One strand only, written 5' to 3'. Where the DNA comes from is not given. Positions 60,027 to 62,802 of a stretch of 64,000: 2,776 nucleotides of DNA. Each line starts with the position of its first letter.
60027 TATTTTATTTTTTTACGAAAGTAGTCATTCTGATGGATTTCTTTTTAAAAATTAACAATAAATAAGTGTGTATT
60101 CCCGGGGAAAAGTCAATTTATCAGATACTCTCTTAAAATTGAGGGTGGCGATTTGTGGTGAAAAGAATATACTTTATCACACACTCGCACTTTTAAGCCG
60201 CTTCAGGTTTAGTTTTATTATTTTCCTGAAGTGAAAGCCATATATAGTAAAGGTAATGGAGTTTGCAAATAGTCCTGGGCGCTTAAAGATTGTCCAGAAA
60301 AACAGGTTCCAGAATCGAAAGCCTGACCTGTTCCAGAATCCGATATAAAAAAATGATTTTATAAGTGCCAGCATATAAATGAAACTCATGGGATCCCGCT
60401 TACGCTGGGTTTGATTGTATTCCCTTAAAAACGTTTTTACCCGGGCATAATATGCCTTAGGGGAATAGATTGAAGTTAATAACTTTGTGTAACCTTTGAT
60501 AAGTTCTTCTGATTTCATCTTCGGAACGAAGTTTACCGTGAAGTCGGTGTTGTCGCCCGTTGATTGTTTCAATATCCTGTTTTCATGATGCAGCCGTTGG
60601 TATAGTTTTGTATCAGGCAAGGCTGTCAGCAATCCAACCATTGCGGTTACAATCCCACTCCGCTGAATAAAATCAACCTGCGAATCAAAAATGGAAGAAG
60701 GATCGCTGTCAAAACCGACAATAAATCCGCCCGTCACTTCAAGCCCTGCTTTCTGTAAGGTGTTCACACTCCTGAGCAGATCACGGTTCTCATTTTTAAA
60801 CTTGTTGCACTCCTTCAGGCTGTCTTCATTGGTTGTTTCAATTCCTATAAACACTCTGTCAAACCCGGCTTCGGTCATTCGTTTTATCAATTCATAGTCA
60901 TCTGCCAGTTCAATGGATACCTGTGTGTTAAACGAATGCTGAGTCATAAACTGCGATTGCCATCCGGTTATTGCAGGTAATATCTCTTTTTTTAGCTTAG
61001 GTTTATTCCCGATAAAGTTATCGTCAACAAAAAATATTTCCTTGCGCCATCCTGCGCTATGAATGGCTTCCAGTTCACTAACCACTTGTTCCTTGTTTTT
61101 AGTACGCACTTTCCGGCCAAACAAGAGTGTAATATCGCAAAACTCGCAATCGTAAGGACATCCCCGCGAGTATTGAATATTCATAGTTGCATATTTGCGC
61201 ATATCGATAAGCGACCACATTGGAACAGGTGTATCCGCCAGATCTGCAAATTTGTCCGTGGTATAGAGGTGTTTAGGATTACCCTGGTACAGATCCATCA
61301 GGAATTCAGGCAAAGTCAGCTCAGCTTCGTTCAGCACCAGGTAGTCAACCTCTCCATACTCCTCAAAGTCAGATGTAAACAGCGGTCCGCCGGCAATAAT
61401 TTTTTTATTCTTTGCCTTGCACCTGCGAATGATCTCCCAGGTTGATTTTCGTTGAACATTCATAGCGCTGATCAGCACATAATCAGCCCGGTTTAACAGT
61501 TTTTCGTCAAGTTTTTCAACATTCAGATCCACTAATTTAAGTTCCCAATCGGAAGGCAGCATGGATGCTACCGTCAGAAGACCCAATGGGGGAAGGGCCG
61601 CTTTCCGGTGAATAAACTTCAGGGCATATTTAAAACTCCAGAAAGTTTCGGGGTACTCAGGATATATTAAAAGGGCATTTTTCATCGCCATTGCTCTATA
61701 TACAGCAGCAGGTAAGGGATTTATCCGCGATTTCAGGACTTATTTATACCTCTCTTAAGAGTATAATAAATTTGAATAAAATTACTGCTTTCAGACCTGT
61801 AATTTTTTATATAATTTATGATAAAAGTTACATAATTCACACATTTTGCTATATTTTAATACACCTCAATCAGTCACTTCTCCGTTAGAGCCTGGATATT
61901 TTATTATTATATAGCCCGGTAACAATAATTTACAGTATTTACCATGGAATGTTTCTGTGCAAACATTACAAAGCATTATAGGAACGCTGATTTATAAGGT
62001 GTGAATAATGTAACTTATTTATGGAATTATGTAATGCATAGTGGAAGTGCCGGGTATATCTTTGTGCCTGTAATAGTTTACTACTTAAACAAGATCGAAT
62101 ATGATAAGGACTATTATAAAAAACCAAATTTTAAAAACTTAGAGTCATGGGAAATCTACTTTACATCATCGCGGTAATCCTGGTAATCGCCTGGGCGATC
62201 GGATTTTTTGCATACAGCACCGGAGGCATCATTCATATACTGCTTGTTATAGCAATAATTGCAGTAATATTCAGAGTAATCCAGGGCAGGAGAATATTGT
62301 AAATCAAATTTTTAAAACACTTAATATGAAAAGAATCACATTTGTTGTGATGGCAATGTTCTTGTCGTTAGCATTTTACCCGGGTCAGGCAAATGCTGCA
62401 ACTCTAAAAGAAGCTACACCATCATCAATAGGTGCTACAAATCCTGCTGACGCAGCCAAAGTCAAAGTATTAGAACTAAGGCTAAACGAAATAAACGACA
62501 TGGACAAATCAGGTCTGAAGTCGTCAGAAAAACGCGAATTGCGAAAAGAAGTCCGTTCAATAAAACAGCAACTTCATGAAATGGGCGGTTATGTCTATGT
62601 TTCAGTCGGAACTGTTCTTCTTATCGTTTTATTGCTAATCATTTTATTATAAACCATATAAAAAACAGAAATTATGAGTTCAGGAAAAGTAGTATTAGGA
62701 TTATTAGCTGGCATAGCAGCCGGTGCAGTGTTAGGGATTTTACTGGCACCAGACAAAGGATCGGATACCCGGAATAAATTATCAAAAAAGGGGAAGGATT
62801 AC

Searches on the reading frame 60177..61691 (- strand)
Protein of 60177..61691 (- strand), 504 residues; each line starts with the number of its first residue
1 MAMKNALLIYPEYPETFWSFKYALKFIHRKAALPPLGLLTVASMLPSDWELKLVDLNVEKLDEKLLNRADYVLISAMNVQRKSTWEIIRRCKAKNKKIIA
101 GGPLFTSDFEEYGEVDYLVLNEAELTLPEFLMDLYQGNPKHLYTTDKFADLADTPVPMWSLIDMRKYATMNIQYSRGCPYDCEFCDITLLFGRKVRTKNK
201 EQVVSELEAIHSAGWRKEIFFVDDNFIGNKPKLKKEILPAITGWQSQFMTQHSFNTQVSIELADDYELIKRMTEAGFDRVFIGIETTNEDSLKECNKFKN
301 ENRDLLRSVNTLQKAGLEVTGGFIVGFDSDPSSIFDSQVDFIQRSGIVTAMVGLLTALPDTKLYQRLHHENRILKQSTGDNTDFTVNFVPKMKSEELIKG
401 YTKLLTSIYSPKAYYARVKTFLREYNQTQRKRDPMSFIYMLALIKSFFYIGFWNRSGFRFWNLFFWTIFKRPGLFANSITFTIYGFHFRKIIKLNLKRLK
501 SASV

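Call 8: search_protein_families(library=pfam, proteins=[window:60177-61691:-], max_evalue=0.01)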
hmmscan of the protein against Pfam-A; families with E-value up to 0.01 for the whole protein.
window:60177-61691:- (504 aa): 3 families
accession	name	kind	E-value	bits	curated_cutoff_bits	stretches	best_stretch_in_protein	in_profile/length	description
PF13282.11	DUF4070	-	9.5e-36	123.4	22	1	361-497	1-140/144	Domain of unknown function (DUF4070)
PF04055.27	Radical_SAM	-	3.1e-19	70.2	29.5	1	173-328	2-152/166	Radical SAM superfamily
PF02310.24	B12-binding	-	5.8e-14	52.4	32.1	1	30-130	9-120/121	B12 binding domain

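Call 69: search_protein_families(library=ncbifam, proteins=[window:60177-61691:-], max_evalue=0.001)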
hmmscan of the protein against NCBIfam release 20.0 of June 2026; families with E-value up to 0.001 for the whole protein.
window:60177-61691:- (504 aa): 28 families (the best 25 are shown)
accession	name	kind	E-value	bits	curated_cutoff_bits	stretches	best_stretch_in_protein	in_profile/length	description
TIGR04479.1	bcpD_PhpK_rSAM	subfamily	8.9e-27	93.6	600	1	150-345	222-409/504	PhpK family radical SAM P-methyltransferase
TIGR03471.1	HpnJ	equivalog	1.8e-22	79.9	577.6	1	168-433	196-459/472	hopanoid biosynthesis associated radical SAM protein HpnJ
TIGR04013.1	B12_SAM_MJ_1487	hypoth_equivalog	4e-22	78.6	251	1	60-344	37-332/382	TIGR04013 family B12-binding domain/radical SAM domain-containing protein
TIGR02026.1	BchE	equivalog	2.5e-21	76.1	481.35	1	69-417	64-436/497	magnesium-protoporphyrin IX monomethyl ester anaerobic oxidative cyclase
TIGR04072.2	rSAM_ladder_B12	equivalog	3.1e-21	75.5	360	1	82-418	84-425/443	lipid biosynthesis B12-binding/radical SAM protein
NF050148.1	rSAM_ApyD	equivalog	1.2e-19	70.2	750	1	146-405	174-426/645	RiPP biosynthesis radical SAM protein ApyD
TIGR04014.1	B12_SAM_MJ_0865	equivalog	8.5e-19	67.6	360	1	74-367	47-358/434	methyl-coenzyme M reductase glutamine C-methyltransferase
TIGR04367.1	HpnR_B12_rSAM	equivalog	2.2e-16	59.5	650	1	170-324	187-332/490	hopanoid C-3 methylase HpnR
NF033070.1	rSAM_AprD4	equivalog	5.6e-15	55.2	500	1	125-397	146-415/456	AprD4 family radical SAM diol-dehydratase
NF038361.1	rSAM_Sden_1168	equivalog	1.5e-13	50.2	575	1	168-434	281-524/560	Sden_1168 family B12-binding radical SAM P-methyltransferase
NF045585.1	rSAM_slr0320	equivalog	6.4e-12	44.7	775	1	170-318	236-380/511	photosystem II high light acclimation radical SAM protein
NF040546.1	rSAM_CUAEP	equivalog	2.4e-09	36.4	500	1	44-325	23-321/468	CUAEP/CCAEP-tail radical SAM (seleno)protein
NF033712.0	B12_rSAM_KedN5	subfamily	2.5e-09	35.9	700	1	165-366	191-390/624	KedN5 family methylcobalamin-dependent radical SAM C-methyltransferase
NF040542.1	rSAM_RCCLKC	equivalog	5e-09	35.8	450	1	170-325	181-330/423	arsinothricin biosynthesis radical SAM protein ArsL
TIGR04295.1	B12_rSAM_oligo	hypoth_equivalog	1.4e-08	33.8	400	1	169-244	200-268/422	TIGR04295 family B12-binding domain-containing radical SAM protein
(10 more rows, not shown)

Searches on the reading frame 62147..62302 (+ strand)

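Call 37: search_protein_families(library=pfam, proteins=[window:62147-62302:+], max_evalue=10)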
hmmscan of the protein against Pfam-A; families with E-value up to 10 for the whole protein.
window:62147-62302:+ (51 aa): 3 families
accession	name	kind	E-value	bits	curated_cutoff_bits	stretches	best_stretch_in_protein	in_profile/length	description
PF18919.5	DUF5670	-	1.4e-15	57.5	23.5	1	4-46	1-43/43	Family of unknown function (DUF5670)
PF12650.12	DUF3784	-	0.57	10.9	28.1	1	1-43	46-86/94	Domain of unknown function (DUF3784)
PF06645.18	SPC12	-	3.6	8.2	23.6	1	6-41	15-50/71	Microsomal signal peptidase 12 kDa subunit (SPC12)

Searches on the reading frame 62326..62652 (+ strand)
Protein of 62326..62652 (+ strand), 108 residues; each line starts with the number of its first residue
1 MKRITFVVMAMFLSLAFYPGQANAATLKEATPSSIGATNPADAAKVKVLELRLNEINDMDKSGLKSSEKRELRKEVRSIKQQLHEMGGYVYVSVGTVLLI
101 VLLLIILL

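Call 8: search_protein_families(library=pfam, proteins=[window:62326-62652:+], max_evalue=0.01)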
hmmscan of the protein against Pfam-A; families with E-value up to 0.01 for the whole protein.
window:62326-62652:+ (108 aa): 1 family
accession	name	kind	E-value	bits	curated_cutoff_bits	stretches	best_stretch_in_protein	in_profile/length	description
PF19788.4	DUF6272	-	7.6e-05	22.8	26.6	1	34-77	57-99/134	Family of unknown function (DUF6272)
